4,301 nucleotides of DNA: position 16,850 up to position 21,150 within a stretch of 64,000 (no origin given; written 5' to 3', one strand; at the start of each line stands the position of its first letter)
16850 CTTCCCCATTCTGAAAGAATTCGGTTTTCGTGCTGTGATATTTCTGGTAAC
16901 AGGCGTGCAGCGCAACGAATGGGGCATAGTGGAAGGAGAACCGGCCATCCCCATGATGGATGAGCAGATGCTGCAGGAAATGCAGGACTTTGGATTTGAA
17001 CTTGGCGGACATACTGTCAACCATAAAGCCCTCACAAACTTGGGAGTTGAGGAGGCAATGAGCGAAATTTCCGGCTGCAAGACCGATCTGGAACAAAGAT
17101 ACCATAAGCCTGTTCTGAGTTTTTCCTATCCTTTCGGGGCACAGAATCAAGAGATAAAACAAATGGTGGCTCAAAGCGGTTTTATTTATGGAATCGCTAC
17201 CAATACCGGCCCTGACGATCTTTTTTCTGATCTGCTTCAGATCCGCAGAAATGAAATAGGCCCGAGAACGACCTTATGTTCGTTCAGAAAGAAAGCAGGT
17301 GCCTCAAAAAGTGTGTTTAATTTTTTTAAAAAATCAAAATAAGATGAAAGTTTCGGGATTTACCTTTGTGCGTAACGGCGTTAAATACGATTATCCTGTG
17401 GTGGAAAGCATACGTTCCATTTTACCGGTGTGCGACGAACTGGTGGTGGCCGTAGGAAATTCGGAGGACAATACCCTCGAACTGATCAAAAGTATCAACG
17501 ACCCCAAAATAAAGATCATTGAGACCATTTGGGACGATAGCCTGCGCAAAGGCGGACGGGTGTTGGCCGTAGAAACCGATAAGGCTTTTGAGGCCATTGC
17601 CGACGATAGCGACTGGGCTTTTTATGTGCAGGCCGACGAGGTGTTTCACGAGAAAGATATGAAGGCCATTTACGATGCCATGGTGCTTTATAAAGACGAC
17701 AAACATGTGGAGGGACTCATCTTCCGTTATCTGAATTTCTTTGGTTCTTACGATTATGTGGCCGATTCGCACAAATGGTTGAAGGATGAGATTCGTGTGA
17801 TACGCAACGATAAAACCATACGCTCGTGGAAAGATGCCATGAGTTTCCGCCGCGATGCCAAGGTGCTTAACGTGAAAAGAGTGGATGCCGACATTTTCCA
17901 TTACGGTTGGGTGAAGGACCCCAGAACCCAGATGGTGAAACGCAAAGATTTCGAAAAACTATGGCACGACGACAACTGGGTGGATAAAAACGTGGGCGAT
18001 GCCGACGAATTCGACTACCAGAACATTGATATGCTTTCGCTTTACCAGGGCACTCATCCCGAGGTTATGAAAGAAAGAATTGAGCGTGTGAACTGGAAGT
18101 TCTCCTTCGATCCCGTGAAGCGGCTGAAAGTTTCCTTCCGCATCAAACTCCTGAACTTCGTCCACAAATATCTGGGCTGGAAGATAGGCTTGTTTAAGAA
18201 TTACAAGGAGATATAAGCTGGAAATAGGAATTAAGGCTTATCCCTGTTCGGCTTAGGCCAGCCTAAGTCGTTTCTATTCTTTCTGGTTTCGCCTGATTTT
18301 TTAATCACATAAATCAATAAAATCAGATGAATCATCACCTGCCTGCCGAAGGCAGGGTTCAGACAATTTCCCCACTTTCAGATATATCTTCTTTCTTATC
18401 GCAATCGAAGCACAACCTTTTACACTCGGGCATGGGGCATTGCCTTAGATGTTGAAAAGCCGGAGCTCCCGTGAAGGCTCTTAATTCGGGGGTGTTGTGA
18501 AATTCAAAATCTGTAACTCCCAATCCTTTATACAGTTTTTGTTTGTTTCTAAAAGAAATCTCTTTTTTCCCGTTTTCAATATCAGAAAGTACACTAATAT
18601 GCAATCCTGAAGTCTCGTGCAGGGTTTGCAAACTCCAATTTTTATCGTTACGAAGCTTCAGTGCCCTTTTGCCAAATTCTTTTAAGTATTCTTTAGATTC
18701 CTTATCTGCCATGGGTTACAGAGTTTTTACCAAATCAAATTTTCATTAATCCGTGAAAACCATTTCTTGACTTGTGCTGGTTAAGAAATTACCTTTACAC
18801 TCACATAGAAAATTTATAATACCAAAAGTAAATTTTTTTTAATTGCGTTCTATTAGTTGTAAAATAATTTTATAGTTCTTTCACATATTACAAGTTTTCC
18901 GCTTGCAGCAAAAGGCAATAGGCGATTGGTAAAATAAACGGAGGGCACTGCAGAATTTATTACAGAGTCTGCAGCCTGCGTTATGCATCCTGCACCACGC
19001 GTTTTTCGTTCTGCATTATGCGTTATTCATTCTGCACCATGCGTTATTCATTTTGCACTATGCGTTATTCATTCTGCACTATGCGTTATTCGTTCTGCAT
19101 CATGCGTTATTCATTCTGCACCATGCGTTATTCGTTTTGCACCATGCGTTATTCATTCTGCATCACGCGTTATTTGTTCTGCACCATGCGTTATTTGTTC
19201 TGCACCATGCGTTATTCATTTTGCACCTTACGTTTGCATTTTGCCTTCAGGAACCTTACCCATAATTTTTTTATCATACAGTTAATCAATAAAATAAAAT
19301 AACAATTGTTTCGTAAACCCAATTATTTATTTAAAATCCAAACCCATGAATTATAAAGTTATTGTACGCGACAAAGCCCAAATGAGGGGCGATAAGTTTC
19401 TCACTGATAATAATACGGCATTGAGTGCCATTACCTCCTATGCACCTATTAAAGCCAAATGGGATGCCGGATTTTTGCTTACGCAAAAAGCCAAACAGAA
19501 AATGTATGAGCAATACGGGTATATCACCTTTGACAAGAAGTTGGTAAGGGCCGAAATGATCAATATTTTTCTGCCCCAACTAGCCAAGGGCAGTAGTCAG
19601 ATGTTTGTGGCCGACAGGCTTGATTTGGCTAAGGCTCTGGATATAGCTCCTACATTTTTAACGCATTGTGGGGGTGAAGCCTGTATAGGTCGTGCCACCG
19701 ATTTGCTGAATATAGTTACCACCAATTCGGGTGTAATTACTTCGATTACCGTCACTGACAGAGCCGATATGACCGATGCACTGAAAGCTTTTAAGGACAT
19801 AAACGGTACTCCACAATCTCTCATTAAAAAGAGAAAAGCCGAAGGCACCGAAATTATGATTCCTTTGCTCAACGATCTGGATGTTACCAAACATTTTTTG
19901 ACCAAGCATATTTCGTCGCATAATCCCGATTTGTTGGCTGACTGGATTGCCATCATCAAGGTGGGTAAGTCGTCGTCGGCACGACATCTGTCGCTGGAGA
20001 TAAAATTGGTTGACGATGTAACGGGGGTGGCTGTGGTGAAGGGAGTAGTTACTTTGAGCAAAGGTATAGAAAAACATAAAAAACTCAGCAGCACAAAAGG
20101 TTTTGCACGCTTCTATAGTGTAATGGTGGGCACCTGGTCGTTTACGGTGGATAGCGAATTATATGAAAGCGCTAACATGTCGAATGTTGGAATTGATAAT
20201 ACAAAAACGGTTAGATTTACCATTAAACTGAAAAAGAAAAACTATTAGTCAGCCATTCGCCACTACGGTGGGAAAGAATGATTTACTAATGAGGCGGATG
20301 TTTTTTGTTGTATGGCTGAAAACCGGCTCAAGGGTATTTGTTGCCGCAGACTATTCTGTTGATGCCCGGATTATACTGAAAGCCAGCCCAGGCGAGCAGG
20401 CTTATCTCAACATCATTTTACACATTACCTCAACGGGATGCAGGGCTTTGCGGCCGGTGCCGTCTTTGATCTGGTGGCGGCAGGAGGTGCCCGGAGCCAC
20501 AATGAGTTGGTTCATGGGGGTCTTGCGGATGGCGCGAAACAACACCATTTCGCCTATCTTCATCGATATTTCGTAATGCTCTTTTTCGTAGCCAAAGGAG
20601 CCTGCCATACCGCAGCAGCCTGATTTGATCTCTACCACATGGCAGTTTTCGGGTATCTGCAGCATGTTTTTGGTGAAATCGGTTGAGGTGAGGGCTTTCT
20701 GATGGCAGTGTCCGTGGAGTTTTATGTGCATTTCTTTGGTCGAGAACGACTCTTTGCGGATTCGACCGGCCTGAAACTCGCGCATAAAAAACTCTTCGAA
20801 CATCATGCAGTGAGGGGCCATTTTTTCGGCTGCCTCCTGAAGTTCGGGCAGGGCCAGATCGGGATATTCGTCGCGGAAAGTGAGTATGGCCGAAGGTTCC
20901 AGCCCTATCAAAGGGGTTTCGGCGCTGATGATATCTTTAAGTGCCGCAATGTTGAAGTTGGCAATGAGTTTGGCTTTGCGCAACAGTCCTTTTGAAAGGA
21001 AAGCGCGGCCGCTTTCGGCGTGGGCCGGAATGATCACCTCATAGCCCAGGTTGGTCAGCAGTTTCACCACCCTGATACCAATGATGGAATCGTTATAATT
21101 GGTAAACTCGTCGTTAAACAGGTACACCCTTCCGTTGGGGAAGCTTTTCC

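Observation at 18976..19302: Substitutions in the 21-bp array fall mostly on the third codon position of one frame, which would encode (MRYSFCT)n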

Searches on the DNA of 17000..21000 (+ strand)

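Call 11: search_rna_families(source=window, start=17000, end=21000, threshold=evalue, max_evalue=1)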
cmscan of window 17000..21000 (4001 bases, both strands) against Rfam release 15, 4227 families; matches with E-value up to 1: 0.
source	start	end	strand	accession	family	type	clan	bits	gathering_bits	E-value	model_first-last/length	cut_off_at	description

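Call 94: search_rna_families(sources=[L019, L022, L023, L025, L016, L001, L002], threshold=evalue, max_evalue=0.1)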
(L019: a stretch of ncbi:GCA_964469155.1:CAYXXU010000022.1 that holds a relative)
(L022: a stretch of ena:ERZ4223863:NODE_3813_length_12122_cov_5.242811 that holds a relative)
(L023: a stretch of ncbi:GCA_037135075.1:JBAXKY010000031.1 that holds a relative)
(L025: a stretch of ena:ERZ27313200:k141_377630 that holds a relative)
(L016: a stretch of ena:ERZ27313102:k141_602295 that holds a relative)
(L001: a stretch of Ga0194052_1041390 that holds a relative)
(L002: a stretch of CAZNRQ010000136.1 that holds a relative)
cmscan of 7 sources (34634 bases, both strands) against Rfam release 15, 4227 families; matches with E-value up to 0.1: 0.
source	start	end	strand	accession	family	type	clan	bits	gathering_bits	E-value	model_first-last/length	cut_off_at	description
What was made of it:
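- On Known structured RNA: No Rfam match at E<=1 for the window or E<=0.1 for the loci (calls 11, 94).
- No Rfam match (calls 11, 94).
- Tried and rejected: Rfam scans of the window region and seven loci found nothing (calls 11, 94).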

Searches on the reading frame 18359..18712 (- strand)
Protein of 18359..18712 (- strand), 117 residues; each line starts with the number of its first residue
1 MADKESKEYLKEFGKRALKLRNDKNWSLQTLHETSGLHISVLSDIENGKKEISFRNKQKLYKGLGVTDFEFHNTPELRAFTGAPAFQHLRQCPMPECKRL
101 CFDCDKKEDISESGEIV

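Call 6: search_protein_families(library=pfam, proteins=[window:18359-18712:-], max_evalue=0.01)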
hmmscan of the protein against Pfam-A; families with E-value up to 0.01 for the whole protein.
window:18359-18712:- (117 aa): 2 families
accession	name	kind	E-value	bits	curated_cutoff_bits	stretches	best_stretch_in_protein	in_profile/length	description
PF01381.28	HTH_3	-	6.1e-07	29.8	23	1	19-67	3-51/55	Helix-turn-helix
PF12844.13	HTH_19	-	0.00097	19.4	30.2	1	14-66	1-53/64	Helix-turn-helix domain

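Call 18: find_encoding_contigs(protein=window:18359-18712:-, flank=3000, max_places=10)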
Protein window:18359-18712:- (117 aa): 6 contigs read that carry it; 5 places shown.
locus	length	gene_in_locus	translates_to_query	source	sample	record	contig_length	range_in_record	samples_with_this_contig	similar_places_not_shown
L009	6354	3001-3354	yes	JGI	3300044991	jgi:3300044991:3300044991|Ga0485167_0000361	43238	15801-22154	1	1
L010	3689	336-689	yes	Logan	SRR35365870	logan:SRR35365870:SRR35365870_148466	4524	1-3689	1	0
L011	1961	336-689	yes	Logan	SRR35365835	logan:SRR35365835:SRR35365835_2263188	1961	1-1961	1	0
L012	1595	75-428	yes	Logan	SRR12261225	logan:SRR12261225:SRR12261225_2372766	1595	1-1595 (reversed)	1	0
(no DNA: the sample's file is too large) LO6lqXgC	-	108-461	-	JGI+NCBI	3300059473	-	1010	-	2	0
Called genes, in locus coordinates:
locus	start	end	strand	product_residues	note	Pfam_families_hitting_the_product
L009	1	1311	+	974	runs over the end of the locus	PF01565:FAD_binding_4, PF02913:FAD-oxidase_C, PF13183:Fer4_8 (weak), PF13534:Fer4_17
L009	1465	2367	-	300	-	-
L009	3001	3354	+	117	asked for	PF01381:HTH_3 (weak)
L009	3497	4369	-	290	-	-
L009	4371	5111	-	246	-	PF01522:Polysacc_deac_1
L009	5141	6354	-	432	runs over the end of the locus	-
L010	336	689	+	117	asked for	PF01381:HTH_3 (weak)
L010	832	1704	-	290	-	-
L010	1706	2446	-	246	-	PF01522:Polysacc_deac_1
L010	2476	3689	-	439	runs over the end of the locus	-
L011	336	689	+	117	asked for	PF01381:HTH_3 (weak)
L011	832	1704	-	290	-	-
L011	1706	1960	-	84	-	?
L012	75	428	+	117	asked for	PF01381:HTH_3 (weak)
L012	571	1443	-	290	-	-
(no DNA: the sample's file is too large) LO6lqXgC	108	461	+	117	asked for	PF01381:HTH_3 (weak)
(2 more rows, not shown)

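Call 23: search_protein_families(library=ncbifam, proteins=[window:18359-18712:-], max_evalue=0.01)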
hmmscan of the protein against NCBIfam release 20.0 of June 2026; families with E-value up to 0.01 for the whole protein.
window:18359-18712:- (117 aa): 6 families
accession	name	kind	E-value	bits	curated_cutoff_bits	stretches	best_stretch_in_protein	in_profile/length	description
NF010465.0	PRK13890.1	equivalog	0.00028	21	96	1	15-60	8-53/121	conjugal transfer protein TrbA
NF006015.0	PRK08154.1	subfamily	0.00075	18.7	204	1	3-65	21-83/314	anaerobic benzoate catabolism transcriptional regulator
NF007408.0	PRK09943.1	equivalog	0.00092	18.8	211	1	13-76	8-71/185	HTH-type transcriptional regulator PuuR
NF041951.1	phage_RstR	subfamily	0.0014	18.9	80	1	12-67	2-57/108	RstR family transcriptional repressor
TIGR03070.1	couple_hipB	subfamily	0.0053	16.7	71.65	1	12-65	2-55/58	type II toxin-antitoxin system Y4mF family antitoxin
TIGR00270.2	TIGR00270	equivalog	0.0056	16.5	110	1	3-67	66-130/159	multiprotein bridging factor aMBF1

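Call 79: search_protein_families(library=phrogs, proteins=[window:18359-18712:-], max_evalue=0.01)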
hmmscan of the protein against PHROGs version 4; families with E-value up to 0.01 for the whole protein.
window:18359-18712:- (117 aa): 5 families
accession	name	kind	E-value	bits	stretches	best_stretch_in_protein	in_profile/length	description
phrog_8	-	transcription regulation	3.3e-08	34.4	1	8-71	158-215/346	transcriptional regulator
phrog_4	-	transcription regulation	0.0016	18.5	1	9-67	133-187/400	transcriptional repressor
phrog_5823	-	transcription regulation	0.0017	18.5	1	12-66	6-61/404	transcriptional regulator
phrog_1373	-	transcription regulation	0.0043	18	1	7-67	58-118/166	transcriptional regulator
phrog_18104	-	transcription regulation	0.0068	17.3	1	27-65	15-53/57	transcriptional regulator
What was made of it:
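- On Iteron/Rep replication origin: No Rep family in Pfam, NCBIfam or PHROGs (calls 6, 23, 79).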

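Call 80: search_protein_families(library=padloc, proteins=[window:18359-18712:-], max_evalue=0.01)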
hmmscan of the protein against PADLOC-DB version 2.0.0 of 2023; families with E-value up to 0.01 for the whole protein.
window:18359-18712:- (117 aa): 5 families
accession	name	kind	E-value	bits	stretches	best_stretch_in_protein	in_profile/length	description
PDLC03665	Control_protein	-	4.9e-09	34.3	1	13-70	9-67/77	control protein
PDLC03664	Control_protein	-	8e-06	24.2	1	10-66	11-67/74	control protein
PDLC02926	HTH_VI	-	3.7e-05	21.9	1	17-55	6-44/92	-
PDLC03954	RmrA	-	0.00013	19.1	1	7-92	4-90/380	-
PDLC03666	Control_protein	-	0.0029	16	1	12-64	6-58/77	control protein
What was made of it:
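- Tried and rejected: PADLOC and PHROGs found no defence or phage family for the 300-aa protein (calls 79, 80).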
